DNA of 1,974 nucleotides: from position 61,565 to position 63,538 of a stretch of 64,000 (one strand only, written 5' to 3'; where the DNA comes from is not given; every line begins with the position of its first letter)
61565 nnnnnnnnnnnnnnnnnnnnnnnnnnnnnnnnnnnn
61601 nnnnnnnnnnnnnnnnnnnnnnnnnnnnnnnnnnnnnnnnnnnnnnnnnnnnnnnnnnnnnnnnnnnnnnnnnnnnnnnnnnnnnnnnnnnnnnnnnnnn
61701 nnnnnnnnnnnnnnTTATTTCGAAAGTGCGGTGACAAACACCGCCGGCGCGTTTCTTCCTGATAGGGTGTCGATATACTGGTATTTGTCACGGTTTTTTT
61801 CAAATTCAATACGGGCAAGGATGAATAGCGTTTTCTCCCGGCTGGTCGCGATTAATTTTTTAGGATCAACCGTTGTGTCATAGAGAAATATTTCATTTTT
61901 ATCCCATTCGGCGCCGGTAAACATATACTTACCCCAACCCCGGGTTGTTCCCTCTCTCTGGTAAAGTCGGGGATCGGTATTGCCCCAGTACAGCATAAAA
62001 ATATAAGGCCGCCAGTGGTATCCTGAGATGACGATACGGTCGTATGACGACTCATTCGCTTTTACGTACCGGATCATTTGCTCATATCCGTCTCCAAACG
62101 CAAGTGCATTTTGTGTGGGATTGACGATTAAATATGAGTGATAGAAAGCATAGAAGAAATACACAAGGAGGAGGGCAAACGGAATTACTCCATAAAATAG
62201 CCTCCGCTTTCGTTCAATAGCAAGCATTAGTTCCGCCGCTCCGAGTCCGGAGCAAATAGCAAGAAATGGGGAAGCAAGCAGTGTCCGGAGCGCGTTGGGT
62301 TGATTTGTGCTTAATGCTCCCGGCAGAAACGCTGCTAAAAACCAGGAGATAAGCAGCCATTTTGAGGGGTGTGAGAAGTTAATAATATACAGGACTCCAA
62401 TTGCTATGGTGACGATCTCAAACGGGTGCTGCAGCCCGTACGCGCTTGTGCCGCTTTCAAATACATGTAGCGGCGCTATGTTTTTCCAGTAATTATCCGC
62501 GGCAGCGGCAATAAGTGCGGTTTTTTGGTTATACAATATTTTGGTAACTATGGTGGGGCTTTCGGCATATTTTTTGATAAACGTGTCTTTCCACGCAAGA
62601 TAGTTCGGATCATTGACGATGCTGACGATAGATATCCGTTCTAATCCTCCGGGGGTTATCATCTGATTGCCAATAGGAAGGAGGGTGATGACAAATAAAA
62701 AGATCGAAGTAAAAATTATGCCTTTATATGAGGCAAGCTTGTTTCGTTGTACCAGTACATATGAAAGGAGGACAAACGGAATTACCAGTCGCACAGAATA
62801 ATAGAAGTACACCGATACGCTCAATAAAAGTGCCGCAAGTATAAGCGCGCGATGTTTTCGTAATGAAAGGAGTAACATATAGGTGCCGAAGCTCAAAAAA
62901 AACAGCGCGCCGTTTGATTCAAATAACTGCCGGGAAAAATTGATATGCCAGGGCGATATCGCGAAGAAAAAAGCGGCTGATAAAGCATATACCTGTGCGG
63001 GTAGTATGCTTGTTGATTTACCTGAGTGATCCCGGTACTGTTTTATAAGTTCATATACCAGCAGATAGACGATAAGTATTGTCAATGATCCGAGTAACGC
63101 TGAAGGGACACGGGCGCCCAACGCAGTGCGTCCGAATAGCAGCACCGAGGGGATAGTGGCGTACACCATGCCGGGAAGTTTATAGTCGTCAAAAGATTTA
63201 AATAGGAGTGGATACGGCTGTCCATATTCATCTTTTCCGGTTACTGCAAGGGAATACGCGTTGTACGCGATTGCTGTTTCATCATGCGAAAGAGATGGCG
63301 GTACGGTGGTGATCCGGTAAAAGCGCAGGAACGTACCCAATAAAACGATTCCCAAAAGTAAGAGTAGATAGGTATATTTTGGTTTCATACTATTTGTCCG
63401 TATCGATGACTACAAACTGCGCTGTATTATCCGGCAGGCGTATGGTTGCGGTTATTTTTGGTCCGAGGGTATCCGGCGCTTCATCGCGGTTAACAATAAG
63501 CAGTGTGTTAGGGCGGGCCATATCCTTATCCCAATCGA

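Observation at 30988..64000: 33-kb cell-envelope glycosylation island unusually rich in GT-C-type membrane glycosyltransferases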

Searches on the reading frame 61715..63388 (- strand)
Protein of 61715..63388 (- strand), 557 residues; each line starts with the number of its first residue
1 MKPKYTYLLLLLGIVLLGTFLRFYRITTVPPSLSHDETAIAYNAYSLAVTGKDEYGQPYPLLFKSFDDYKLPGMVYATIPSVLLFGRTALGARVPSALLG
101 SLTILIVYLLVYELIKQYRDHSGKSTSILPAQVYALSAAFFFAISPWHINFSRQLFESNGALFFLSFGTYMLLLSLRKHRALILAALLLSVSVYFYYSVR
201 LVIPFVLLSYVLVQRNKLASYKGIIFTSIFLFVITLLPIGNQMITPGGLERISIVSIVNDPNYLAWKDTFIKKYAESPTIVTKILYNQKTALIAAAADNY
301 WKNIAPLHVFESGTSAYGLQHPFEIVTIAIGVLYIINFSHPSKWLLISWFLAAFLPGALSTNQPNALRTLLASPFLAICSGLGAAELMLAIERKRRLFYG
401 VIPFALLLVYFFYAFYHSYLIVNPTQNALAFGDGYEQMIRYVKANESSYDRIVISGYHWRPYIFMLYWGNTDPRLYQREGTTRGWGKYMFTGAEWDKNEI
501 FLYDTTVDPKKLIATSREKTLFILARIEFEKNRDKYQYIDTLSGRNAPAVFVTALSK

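Call 7: search_protein_families(library=pfam, proteins=[window:61715-63388:-], max_evalue=0.01)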
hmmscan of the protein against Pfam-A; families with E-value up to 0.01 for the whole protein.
window:61715-63388:- (557 aa): 2 families
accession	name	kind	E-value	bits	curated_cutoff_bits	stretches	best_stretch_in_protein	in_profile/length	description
PF11028.14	TMEM260-like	-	0.00035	20.8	24.2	1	79-216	29-176/179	Protein O-mannosyl-transferase TMEM260-like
PF13231.12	PMT_2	-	0.00048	20.8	26.1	0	81-116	13-48/160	Dolichyl-phosphate-mannose-protein mannosyltransferase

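Call 9: search_protein_families(library=ncbifam, proteins=[window:61715-63388:-], max_evalue=0.1)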
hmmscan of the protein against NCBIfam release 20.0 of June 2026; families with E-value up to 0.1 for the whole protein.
window:61715-63388:- (557 aa): 0 families

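Call 13: find_encoding_contigs(protein=window:61715-63388:-, flank=10000, max_places=4)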
Protein window:61715-63388:- (557 aa): 12 contigs read that carry it; 3 places shown.
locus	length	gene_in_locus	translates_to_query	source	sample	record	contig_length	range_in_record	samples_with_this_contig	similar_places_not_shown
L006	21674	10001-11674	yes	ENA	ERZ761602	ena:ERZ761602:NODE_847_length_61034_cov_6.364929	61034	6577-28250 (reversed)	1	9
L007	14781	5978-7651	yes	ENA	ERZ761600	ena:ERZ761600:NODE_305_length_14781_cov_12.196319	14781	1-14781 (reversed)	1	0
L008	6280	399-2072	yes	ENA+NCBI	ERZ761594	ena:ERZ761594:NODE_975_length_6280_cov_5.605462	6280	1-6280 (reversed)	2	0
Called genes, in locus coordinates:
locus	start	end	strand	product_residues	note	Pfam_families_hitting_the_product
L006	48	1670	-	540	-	PF02366:PMT, PF13231:PMT_2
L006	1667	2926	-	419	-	PF09594:GT87 (weak)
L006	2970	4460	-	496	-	PF13231:PMT_2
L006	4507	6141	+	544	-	PF10131:PTPS_related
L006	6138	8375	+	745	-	PF09586:YfhO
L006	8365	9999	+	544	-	PF02366:PMT, PF13231:PMT_2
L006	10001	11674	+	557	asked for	-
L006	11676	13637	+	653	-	-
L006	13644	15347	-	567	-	-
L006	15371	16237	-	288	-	PF08003:Methyltransf_9 (weak), PF13489:Methyltransf_23, PF13649:Methyltransf_25, PF13847:Methyltransf_31, PF08241:Methyltransf_11, PF08242:Methyltransf_12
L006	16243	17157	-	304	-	PF00535:Glycos_transf_2, PF13506:Glyco_transf_21 (weak), PF13641:Glyco_tranf_2_3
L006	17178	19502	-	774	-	PF09586:YfhO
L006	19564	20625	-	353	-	PF13439:Glyco_transf_4, PF00534:Glycos_transf_1, PF13692:Glyco_trans_1_4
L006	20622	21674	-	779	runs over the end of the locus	PF09586:YfhO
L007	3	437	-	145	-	?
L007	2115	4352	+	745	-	PF09586:YfhO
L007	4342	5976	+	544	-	PF02366:PMT, PF13231:PMT_2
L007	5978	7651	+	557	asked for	-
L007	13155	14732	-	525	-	PF09586:YfhO (faint)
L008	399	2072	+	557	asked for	-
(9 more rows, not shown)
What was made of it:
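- On PMT_2 (PF13231; GT39/GT83-like): For the window genome's own copies of g26, g29 and g31 the evidence is the precomputed hits (call 13).
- On YfhO (PF09586): The 745-aa continuation gene g27 has a precomputed hit (call 13).
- g26 and g31 hit PF02366 (PMT) (call 13).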

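Call 52: find_related_loci(query=L006:48-1670:-, collection=metagenome_contigs, flank=10000)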
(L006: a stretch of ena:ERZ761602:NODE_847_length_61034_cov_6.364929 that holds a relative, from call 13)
Query L006:48-1670:- (540 aa) in metagenome_contigs; peptide patterns used: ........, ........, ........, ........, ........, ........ (x = any residue, [..] = any of these).
216 stretches matched a pattern; 133 encode a relative of the query (tblastn E <= 1e-3); the best 80 are kept; 80 distinct loci.
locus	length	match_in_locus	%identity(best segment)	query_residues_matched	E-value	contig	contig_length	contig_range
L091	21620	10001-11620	87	1-540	0e+0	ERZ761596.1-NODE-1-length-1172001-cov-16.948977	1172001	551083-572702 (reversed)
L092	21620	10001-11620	72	1-540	0e+0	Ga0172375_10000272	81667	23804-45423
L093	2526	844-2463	71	1-540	0e+0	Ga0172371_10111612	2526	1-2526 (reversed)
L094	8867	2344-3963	71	1-540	0e+0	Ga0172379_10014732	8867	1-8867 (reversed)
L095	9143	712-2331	69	1-540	0e+0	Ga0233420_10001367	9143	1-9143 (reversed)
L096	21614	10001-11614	69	10-540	0e+0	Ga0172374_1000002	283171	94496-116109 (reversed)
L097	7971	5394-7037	63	14-540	0e+0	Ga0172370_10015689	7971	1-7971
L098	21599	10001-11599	57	4-540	0e+0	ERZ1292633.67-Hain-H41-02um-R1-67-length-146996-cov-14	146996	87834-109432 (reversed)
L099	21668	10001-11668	53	9-540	0e+0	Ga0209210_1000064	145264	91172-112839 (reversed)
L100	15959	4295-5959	51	9-540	0e+0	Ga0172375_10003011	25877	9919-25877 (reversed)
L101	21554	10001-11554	53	5-540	0e+0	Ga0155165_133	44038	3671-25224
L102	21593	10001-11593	54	6-540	0e+0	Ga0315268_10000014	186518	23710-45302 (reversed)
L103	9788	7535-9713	49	9-540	0e+0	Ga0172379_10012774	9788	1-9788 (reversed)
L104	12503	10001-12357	54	9-540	4e-178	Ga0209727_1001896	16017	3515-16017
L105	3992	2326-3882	53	5-540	0e+0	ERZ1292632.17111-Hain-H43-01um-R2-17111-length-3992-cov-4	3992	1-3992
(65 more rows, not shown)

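Call 54: search_protein_families(library=pfam, proteins=[L091:11610-13286:+, L091:13290-14930:+, L091:14927-16489:+, L091:16432-18138:+, L091:18120-18890:+, L091:18962-20023:+, L091:20029-20736:+, L091:7211-8701:+, L091:8745-10004:+, L091:10001-11623:+], max_evalue=0.01)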
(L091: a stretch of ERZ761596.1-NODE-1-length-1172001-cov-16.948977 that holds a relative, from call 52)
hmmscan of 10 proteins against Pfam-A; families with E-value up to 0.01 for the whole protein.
L091:11610-13286:+ (558 aa): 1 family
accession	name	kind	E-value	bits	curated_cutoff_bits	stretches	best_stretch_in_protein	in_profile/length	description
PF13231.12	PMT_2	-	2.1e-06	28.5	26.1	2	70-116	2-48/160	Dolichyl-phosphate-mannose-protein mannosyltransferase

L091:13290-14930:+ (546 aa): 1 family
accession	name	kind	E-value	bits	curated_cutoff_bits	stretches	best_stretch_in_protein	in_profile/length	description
PF13231.12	PMT_2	-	2.1e-12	48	26.1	1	69-230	3-158/160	Dolichyl-phosphate-mannose-protein mannosyltransferase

L091:14927-16489:+ (520 aa): 1 family
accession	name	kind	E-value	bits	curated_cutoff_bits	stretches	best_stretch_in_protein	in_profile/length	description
PF13231.12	PMT_2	-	1.5e-05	25.7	26.1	1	89-243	2-158/160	Dolichyl-phosphate-mannose-protein mannosyltransferase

L091:16432-18138:+ (568 aa): 1 family
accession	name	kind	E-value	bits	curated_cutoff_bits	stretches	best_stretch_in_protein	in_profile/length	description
PF09586.16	YfhO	-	5.3e-06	25.5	28.5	0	114-410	92-385/835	Bacterial membrane protein YfhO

L091:18120-18890:+ (256 aa): 2 families
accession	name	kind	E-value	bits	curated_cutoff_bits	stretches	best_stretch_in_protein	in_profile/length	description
PF00535.33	Glycos_transf_2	-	9.8e-22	78.1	23.3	1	9-106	1-107/168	Glycosyl transferase family 2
PF13704.12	Glyco_tranf_2_4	-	3e-07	31.3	27.5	1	16-94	2-87/98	Glycosyl transferase family 2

L091:18962-20023:+ (353 aa): 6 families
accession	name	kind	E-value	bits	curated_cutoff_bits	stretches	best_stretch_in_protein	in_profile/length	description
PF00534.26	Glycos_transf_1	-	4e-32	111.6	26.4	1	167-327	15-169/172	Glycosyl transferases group 1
PF13692.12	Glyco_trans_1_4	-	5.5e-29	101.7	27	1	168-313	2-140/142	Glycosyl transferases group 1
PF13439.12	Glyco_transf_4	-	5e-10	40.1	28.5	1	33-140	52-163/170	Glycosyltransferase Family 4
PF20706.3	GT4-conflict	-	1.1e-09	38.2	26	1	168-341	198-383/385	Family 4 Glycosyltransferase in conflict systems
PF13524.12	Glyco_trans_1_2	-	5.6e-07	30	25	1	200-341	13-140/144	Glycosyl transferase-like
PF13579.12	Glyco_trans_4_4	-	1.9e-05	25.5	29.7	1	53-141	73-157/158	Glycosyl transferase 4-like domain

L091:20029-20736:+ (235 aa): 3 families
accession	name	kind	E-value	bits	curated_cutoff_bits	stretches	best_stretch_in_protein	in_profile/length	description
PF00535.33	Glycos_transf_2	-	8e-33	114.2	23.3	1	5-164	1-164/168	Glycosyl transferase family 2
PF13641.12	Glyco_tranf_2_3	-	1.4e-09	38.8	27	1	4-141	3-132/230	Glycosyltransferase like family 2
PF10111.15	Glyco_tranf_2_2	-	4.5e-06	26.8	27.3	1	5-97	1-97/276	Glycosyltransferase like family 2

L091:7211-8701:+ (496 aa): 1 family
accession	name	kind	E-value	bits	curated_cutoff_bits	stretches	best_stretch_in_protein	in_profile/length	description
PF13231.12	PMT_2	-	3.3e-06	27.8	26.1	1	69-214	6-155/160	Dolichyl-phosphate-mannose-protein mannosyltransferase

L091:8745-10004:+ (419 aa): 1 family
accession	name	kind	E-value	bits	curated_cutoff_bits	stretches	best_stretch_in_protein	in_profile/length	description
PF09594.16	GT87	-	3.5e-07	30.7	25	1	174-383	23-230/237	Glycosyltransferase family 87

L091:10001-11623:+ (540 aa): 1 family
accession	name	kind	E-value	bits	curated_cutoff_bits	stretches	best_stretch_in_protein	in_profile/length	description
PF13231.12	PMT_2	-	1.4e-09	38.9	26.1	1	71-232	2-159/160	Dolichyl-phosphate-mannose-protein mannosyltransferase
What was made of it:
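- On PMT_2 (PF13231; GT39/GT83-like): Also met for the continuation genes, tested on their L091 orthologs (call 54): the 496-aa (g29), 540-aa (g31), 558-aa and 546-aa proteins.
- Four of the roughly 21 GT-C genes were seen only in a relative, not in the window's own genome (call 54).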
